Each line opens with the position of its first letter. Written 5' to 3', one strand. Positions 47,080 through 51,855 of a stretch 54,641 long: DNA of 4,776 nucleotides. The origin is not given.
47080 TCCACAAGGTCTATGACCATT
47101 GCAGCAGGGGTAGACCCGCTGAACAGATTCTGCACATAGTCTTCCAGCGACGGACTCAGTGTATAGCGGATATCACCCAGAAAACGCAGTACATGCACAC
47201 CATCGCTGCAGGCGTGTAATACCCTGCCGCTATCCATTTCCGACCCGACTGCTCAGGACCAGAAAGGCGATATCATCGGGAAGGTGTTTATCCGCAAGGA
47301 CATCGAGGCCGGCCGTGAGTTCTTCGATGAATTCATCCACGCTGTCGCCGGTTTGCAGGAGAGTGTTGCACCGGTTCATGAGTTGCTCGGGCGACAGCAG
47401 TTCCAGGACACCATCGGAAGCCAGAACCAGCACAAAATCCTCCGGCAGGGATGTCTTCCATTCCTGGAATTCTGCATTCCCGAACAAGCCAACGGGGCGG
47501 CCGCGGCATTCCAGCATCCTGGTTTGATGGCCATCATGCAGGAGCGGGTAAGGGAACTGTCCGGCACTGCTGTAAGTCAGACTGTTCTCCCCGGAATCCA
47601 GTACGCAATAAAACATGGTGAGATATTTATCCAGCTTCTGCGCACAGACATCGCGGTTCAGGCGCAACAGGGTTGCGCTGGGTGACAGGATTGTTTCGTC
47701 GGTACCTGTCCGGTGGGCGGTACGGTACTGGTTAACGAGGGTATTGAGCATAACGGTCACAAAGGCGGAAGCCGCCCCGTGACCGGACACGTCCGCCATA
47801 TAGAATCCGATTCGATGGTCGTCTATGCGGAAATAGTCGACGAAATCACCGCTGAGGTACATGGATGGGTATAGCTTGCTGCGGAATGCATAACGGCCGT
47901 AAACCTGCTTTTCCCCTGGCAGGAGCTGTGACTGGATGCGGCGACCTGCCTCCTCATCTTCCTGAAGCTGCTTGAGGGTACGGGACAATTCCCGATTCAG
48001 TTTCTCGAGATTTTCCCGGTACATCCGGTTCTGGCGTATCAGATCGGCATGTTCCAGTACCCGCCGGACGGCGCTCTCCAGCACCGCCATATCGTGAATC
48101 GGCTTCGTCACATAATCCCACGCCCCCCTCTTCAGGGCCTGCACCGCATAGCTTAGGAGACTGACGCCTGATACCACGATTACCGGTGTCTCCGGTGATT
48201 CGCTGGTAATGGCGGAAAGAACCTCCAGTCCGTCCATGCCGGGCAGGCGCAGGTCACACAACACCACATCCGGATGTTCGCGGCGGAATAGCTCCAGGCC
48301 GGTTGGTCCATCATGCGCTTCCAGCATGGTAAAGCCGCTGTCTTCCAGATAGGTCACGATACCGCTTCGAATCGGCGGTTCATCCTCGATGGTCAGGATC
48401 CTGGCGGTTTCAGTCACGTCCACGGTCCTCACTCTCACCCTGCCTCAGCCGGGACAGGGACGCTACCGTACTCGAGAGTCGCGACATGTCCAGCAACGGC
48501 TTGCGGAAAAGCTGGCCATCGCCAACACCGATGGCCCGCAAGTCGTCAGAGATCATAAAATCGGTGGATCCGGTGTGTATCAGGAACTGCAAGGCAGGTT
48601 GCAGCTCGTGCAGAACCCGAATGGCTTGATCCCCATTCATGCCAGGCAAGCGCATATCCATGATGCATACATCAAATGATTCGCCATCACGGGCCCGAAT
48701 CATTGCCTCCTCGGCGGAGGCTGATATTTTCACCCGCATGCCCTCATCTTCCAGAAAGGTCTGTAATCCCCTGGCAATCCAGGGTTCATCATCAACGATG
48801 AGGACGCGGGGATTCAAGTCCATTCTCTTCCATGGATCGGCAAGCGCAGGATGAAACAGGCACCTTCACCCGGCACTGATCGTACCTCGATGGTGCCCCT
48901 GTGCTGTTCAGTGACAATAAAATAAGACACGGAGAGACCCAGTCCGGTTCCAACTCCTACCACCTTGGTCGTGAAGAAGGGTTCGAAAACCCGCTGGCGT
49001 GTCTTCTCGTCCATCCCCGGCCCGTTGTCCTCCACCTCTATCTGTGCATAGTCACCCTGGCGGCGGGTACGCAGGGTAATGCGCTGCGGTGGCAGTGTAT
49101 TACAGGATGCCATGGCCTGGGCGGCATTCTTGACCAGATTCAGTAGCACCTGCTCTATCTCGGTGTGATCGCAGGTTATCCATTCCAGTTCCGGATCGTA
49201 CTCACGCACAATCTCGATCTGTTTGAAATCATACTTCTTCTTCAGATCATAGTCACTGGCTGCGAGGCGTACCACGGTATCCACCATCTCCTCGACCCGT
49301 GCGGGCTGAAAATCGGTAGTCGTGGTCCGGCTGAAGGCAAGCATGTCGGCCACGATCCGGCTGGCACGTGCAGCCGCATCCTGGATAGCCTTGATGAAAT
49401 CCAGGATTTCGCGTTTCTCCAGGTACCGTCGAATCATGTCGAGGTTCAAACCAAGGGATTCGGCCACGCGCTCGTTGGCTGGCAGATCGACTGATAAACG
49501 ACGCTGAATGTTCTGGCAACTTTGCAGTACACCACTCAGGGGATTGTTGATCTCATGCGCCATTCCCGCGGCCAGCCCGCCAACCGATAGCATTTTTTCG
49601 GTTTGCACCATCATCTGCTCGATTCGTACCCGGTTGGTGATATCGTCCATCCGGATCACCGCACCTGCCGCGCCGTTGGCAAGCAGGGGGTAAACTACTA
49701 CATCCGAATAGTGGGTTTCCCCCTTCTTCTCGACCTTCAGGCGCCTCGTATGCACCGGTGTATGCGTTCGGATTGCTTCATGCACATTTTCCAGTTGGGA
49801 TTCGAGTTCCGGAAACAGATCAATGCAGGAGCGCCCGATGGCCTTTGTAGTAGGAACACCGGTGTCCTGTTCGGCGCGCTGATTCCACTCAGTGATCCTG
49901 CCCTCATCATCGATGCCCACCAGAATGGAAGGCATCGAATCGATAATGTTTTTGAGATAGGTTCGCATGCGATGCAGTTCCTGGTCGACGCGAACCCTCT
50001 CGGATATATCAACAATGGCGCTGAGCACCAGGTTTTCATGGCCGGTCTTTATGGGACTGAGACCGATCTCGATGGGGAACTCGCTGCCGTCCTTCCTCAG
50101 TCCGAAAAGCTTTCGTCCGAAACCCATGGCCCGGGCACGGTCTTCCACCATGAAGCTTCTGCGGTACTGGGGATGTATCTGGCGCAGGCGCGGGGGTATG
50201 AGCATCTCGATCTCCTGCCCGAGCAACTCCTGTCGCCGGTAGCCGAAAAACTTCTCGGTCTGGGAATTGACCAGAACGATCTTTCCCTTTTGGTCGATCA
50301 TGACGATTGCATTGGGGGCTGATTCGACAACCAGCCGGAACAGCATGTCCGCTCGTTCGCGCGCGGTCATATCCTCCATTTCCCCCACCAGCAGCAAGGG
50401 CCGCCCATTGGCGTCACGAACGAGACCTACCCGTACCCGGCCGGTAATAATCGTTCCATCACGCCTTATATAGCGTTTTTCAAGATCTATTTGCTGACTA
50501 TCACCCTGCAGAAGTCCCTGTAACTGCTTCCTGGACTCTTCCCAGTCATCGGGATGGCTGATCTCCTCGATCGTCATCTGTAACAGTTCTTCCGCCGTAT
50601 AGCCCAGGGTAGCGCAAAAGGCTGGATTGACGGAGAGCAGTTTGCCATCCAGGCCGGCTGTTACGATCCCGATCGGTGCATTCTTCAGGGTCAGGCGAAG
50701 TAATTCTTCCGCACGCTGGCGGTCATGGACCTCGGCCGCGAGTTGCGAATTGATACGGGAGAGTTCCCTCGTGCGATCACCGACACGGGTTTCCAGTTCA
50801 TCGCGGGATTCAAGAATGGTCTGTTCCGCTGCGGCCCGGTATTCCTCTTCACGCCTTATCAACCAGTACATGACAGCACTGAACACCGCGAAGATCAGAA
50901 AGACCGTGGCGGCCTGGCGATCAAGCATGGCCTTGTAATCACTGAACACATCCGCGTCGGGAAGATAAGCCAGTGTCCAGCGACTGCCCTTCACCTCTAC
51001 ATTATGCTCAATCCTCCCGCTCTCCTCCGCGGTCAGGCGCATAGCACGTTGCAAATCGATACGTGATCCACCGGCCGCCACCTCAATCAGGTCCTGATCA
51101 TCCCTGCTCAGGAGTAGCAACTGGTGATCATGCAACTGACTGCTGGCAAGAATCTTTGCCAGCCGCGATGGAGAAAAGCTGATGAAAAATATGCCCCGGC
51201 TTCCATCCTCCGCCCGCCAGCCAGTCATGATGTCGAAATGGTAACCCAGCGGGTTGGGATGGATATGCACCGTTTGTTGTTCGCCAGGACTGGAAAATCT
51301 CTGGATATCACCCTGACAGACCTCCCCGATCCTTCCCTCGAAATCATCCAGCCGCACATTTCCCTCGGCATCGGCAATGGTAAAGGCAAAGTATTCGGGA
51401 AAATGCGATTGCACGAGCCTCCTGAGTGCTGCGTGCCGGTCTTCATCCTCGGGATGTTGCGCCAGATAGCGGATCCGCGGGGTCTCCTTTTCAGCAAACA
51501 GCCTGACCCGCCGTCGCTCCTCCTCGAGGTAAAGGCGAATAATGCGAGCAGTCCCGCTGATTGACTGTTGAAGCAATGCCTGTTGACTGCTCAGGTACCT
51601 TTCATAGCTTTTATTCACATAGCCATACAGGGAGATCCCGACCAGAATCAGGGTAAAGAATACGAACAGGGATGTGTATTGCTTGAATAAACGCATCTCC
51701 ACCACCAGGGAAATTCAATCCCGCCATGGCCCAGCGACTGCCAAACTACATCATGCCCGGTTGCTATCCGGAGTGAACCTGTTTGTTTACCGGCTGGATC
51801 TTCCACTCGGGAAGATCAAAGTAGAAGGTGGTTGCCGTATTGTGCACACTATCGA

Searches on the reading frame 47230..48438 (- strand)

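Call 9: search_protein_families(library=pfam, proteins=[window:47230-48438:-], max_evalue=0.001)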
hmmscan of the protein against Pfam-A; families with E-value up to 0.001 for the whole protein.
window:47230-48438:- (402 aa): 2 families
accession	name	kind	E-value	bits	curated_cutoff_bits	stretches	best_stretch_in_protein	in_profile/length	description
PF07228.17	SpoIIE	-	2.1e-32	113.1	25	1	206-396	1-190/192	Stage II sporulation protein E (SpoIIE)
PF00072.30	Response_reg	-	1.5e-28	99.6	30.2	1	14-119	1-106/111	Response regulator receiver domain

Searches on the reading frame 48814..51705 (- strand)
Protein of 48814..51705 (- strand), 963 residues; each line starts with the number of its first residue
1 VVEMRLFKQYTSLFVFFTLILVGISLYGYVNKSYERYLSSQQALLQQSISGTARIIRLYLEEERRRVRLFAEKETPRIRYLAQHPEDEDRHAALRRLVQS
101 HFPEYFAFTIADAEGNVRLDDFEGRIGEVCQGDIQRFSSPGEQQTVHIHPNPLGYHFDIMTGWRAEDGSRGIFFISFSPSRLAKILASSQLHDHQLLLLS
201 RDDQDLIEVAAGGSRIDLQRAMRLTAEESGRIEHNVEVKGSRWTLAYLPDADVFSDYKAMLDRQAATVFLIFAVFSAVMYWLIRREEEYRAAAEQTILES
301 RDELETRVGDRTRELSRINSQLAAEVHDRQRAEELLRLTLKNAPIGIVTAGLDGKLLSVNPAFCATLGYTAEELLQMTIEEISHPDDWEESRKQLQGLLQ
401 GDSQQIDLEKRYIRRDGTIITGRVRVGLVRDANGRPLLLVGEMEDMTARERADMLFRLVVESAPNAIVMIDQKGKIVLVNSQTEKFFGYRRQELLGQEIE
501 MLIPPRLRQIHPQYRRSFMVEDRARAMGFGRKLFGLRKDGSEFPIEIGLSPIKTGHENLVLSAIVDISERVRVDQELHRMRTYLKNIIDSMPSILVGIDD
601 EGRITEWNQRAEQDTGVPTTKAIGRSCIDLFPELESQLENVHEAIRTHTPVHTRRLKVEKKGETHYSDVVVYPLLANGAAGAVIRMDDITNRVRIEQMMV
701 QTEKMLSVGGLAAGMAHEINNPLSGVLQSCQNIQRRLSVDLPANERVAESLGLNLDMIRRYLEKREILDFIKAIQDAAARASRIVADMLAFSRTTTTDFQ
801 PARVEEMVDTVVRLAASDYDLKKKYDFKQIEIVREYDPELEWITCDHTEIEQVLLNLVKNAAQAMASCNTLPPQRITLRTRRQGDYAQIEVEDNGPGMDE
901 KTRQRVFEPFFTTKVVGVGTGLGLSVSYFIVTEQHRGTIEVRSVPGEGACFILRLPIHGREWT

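Call 9: search_protein_families(library=pfam, proteins=[window:48814-51705:-], max_evalue=0.001)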
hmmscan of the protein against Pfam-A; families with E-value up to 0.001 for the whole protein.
window:48814-51705:- (963 aa): 11 families
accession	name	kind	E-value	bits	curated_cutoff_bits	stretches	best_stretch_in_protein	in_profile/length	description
PF00989.32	PAS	-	1.6e-43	147.7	22.6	3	456-558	3-102/113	PAS fold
PF13426.13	PAS_9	-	3.5e-39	133.7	27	3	464-569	1-103/103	PAS domain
PF08448.16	PAS_4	-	1.7e-31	109.2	23.1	3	589-694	2-110/110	PAS fold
PF02518.31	HATPase_c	-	3.9e-25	88.9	26.4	1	846-957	2-109/111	Histidine kinase-, DNA gyrase B-, and HSP90-like ATPase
PF13188.13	PAS_8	-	8.4e-24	83.1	21.8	3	455-513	2-53/65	PAS domain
PF08447.18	PAS_3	-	2.7e-20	72.8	25.6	1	357-441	2-87/89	PAS fold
PF00512.31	HisKA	-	5.4e-09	36.4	26.9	1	710-794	4-63/66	His Kinase A (phospho-acceptor) domain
PF12860.13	PAS_7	-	6.4e-06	26.7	27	0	461-555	2-98/115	PAS fold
PF24820.1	Diguanyl_cycl_sensor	-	5.3e-05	23.6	28.1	0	460-553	2-97/109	Diguanylate cyclase-like sensor domain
PF14598.12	PAS_11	-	6.7e-05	23.3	25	0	352-418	10-75/109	PAS domain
PF13596.12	PAS_10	-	8.1e-05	23.7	22.1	0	584-690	1-106/106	PAS domain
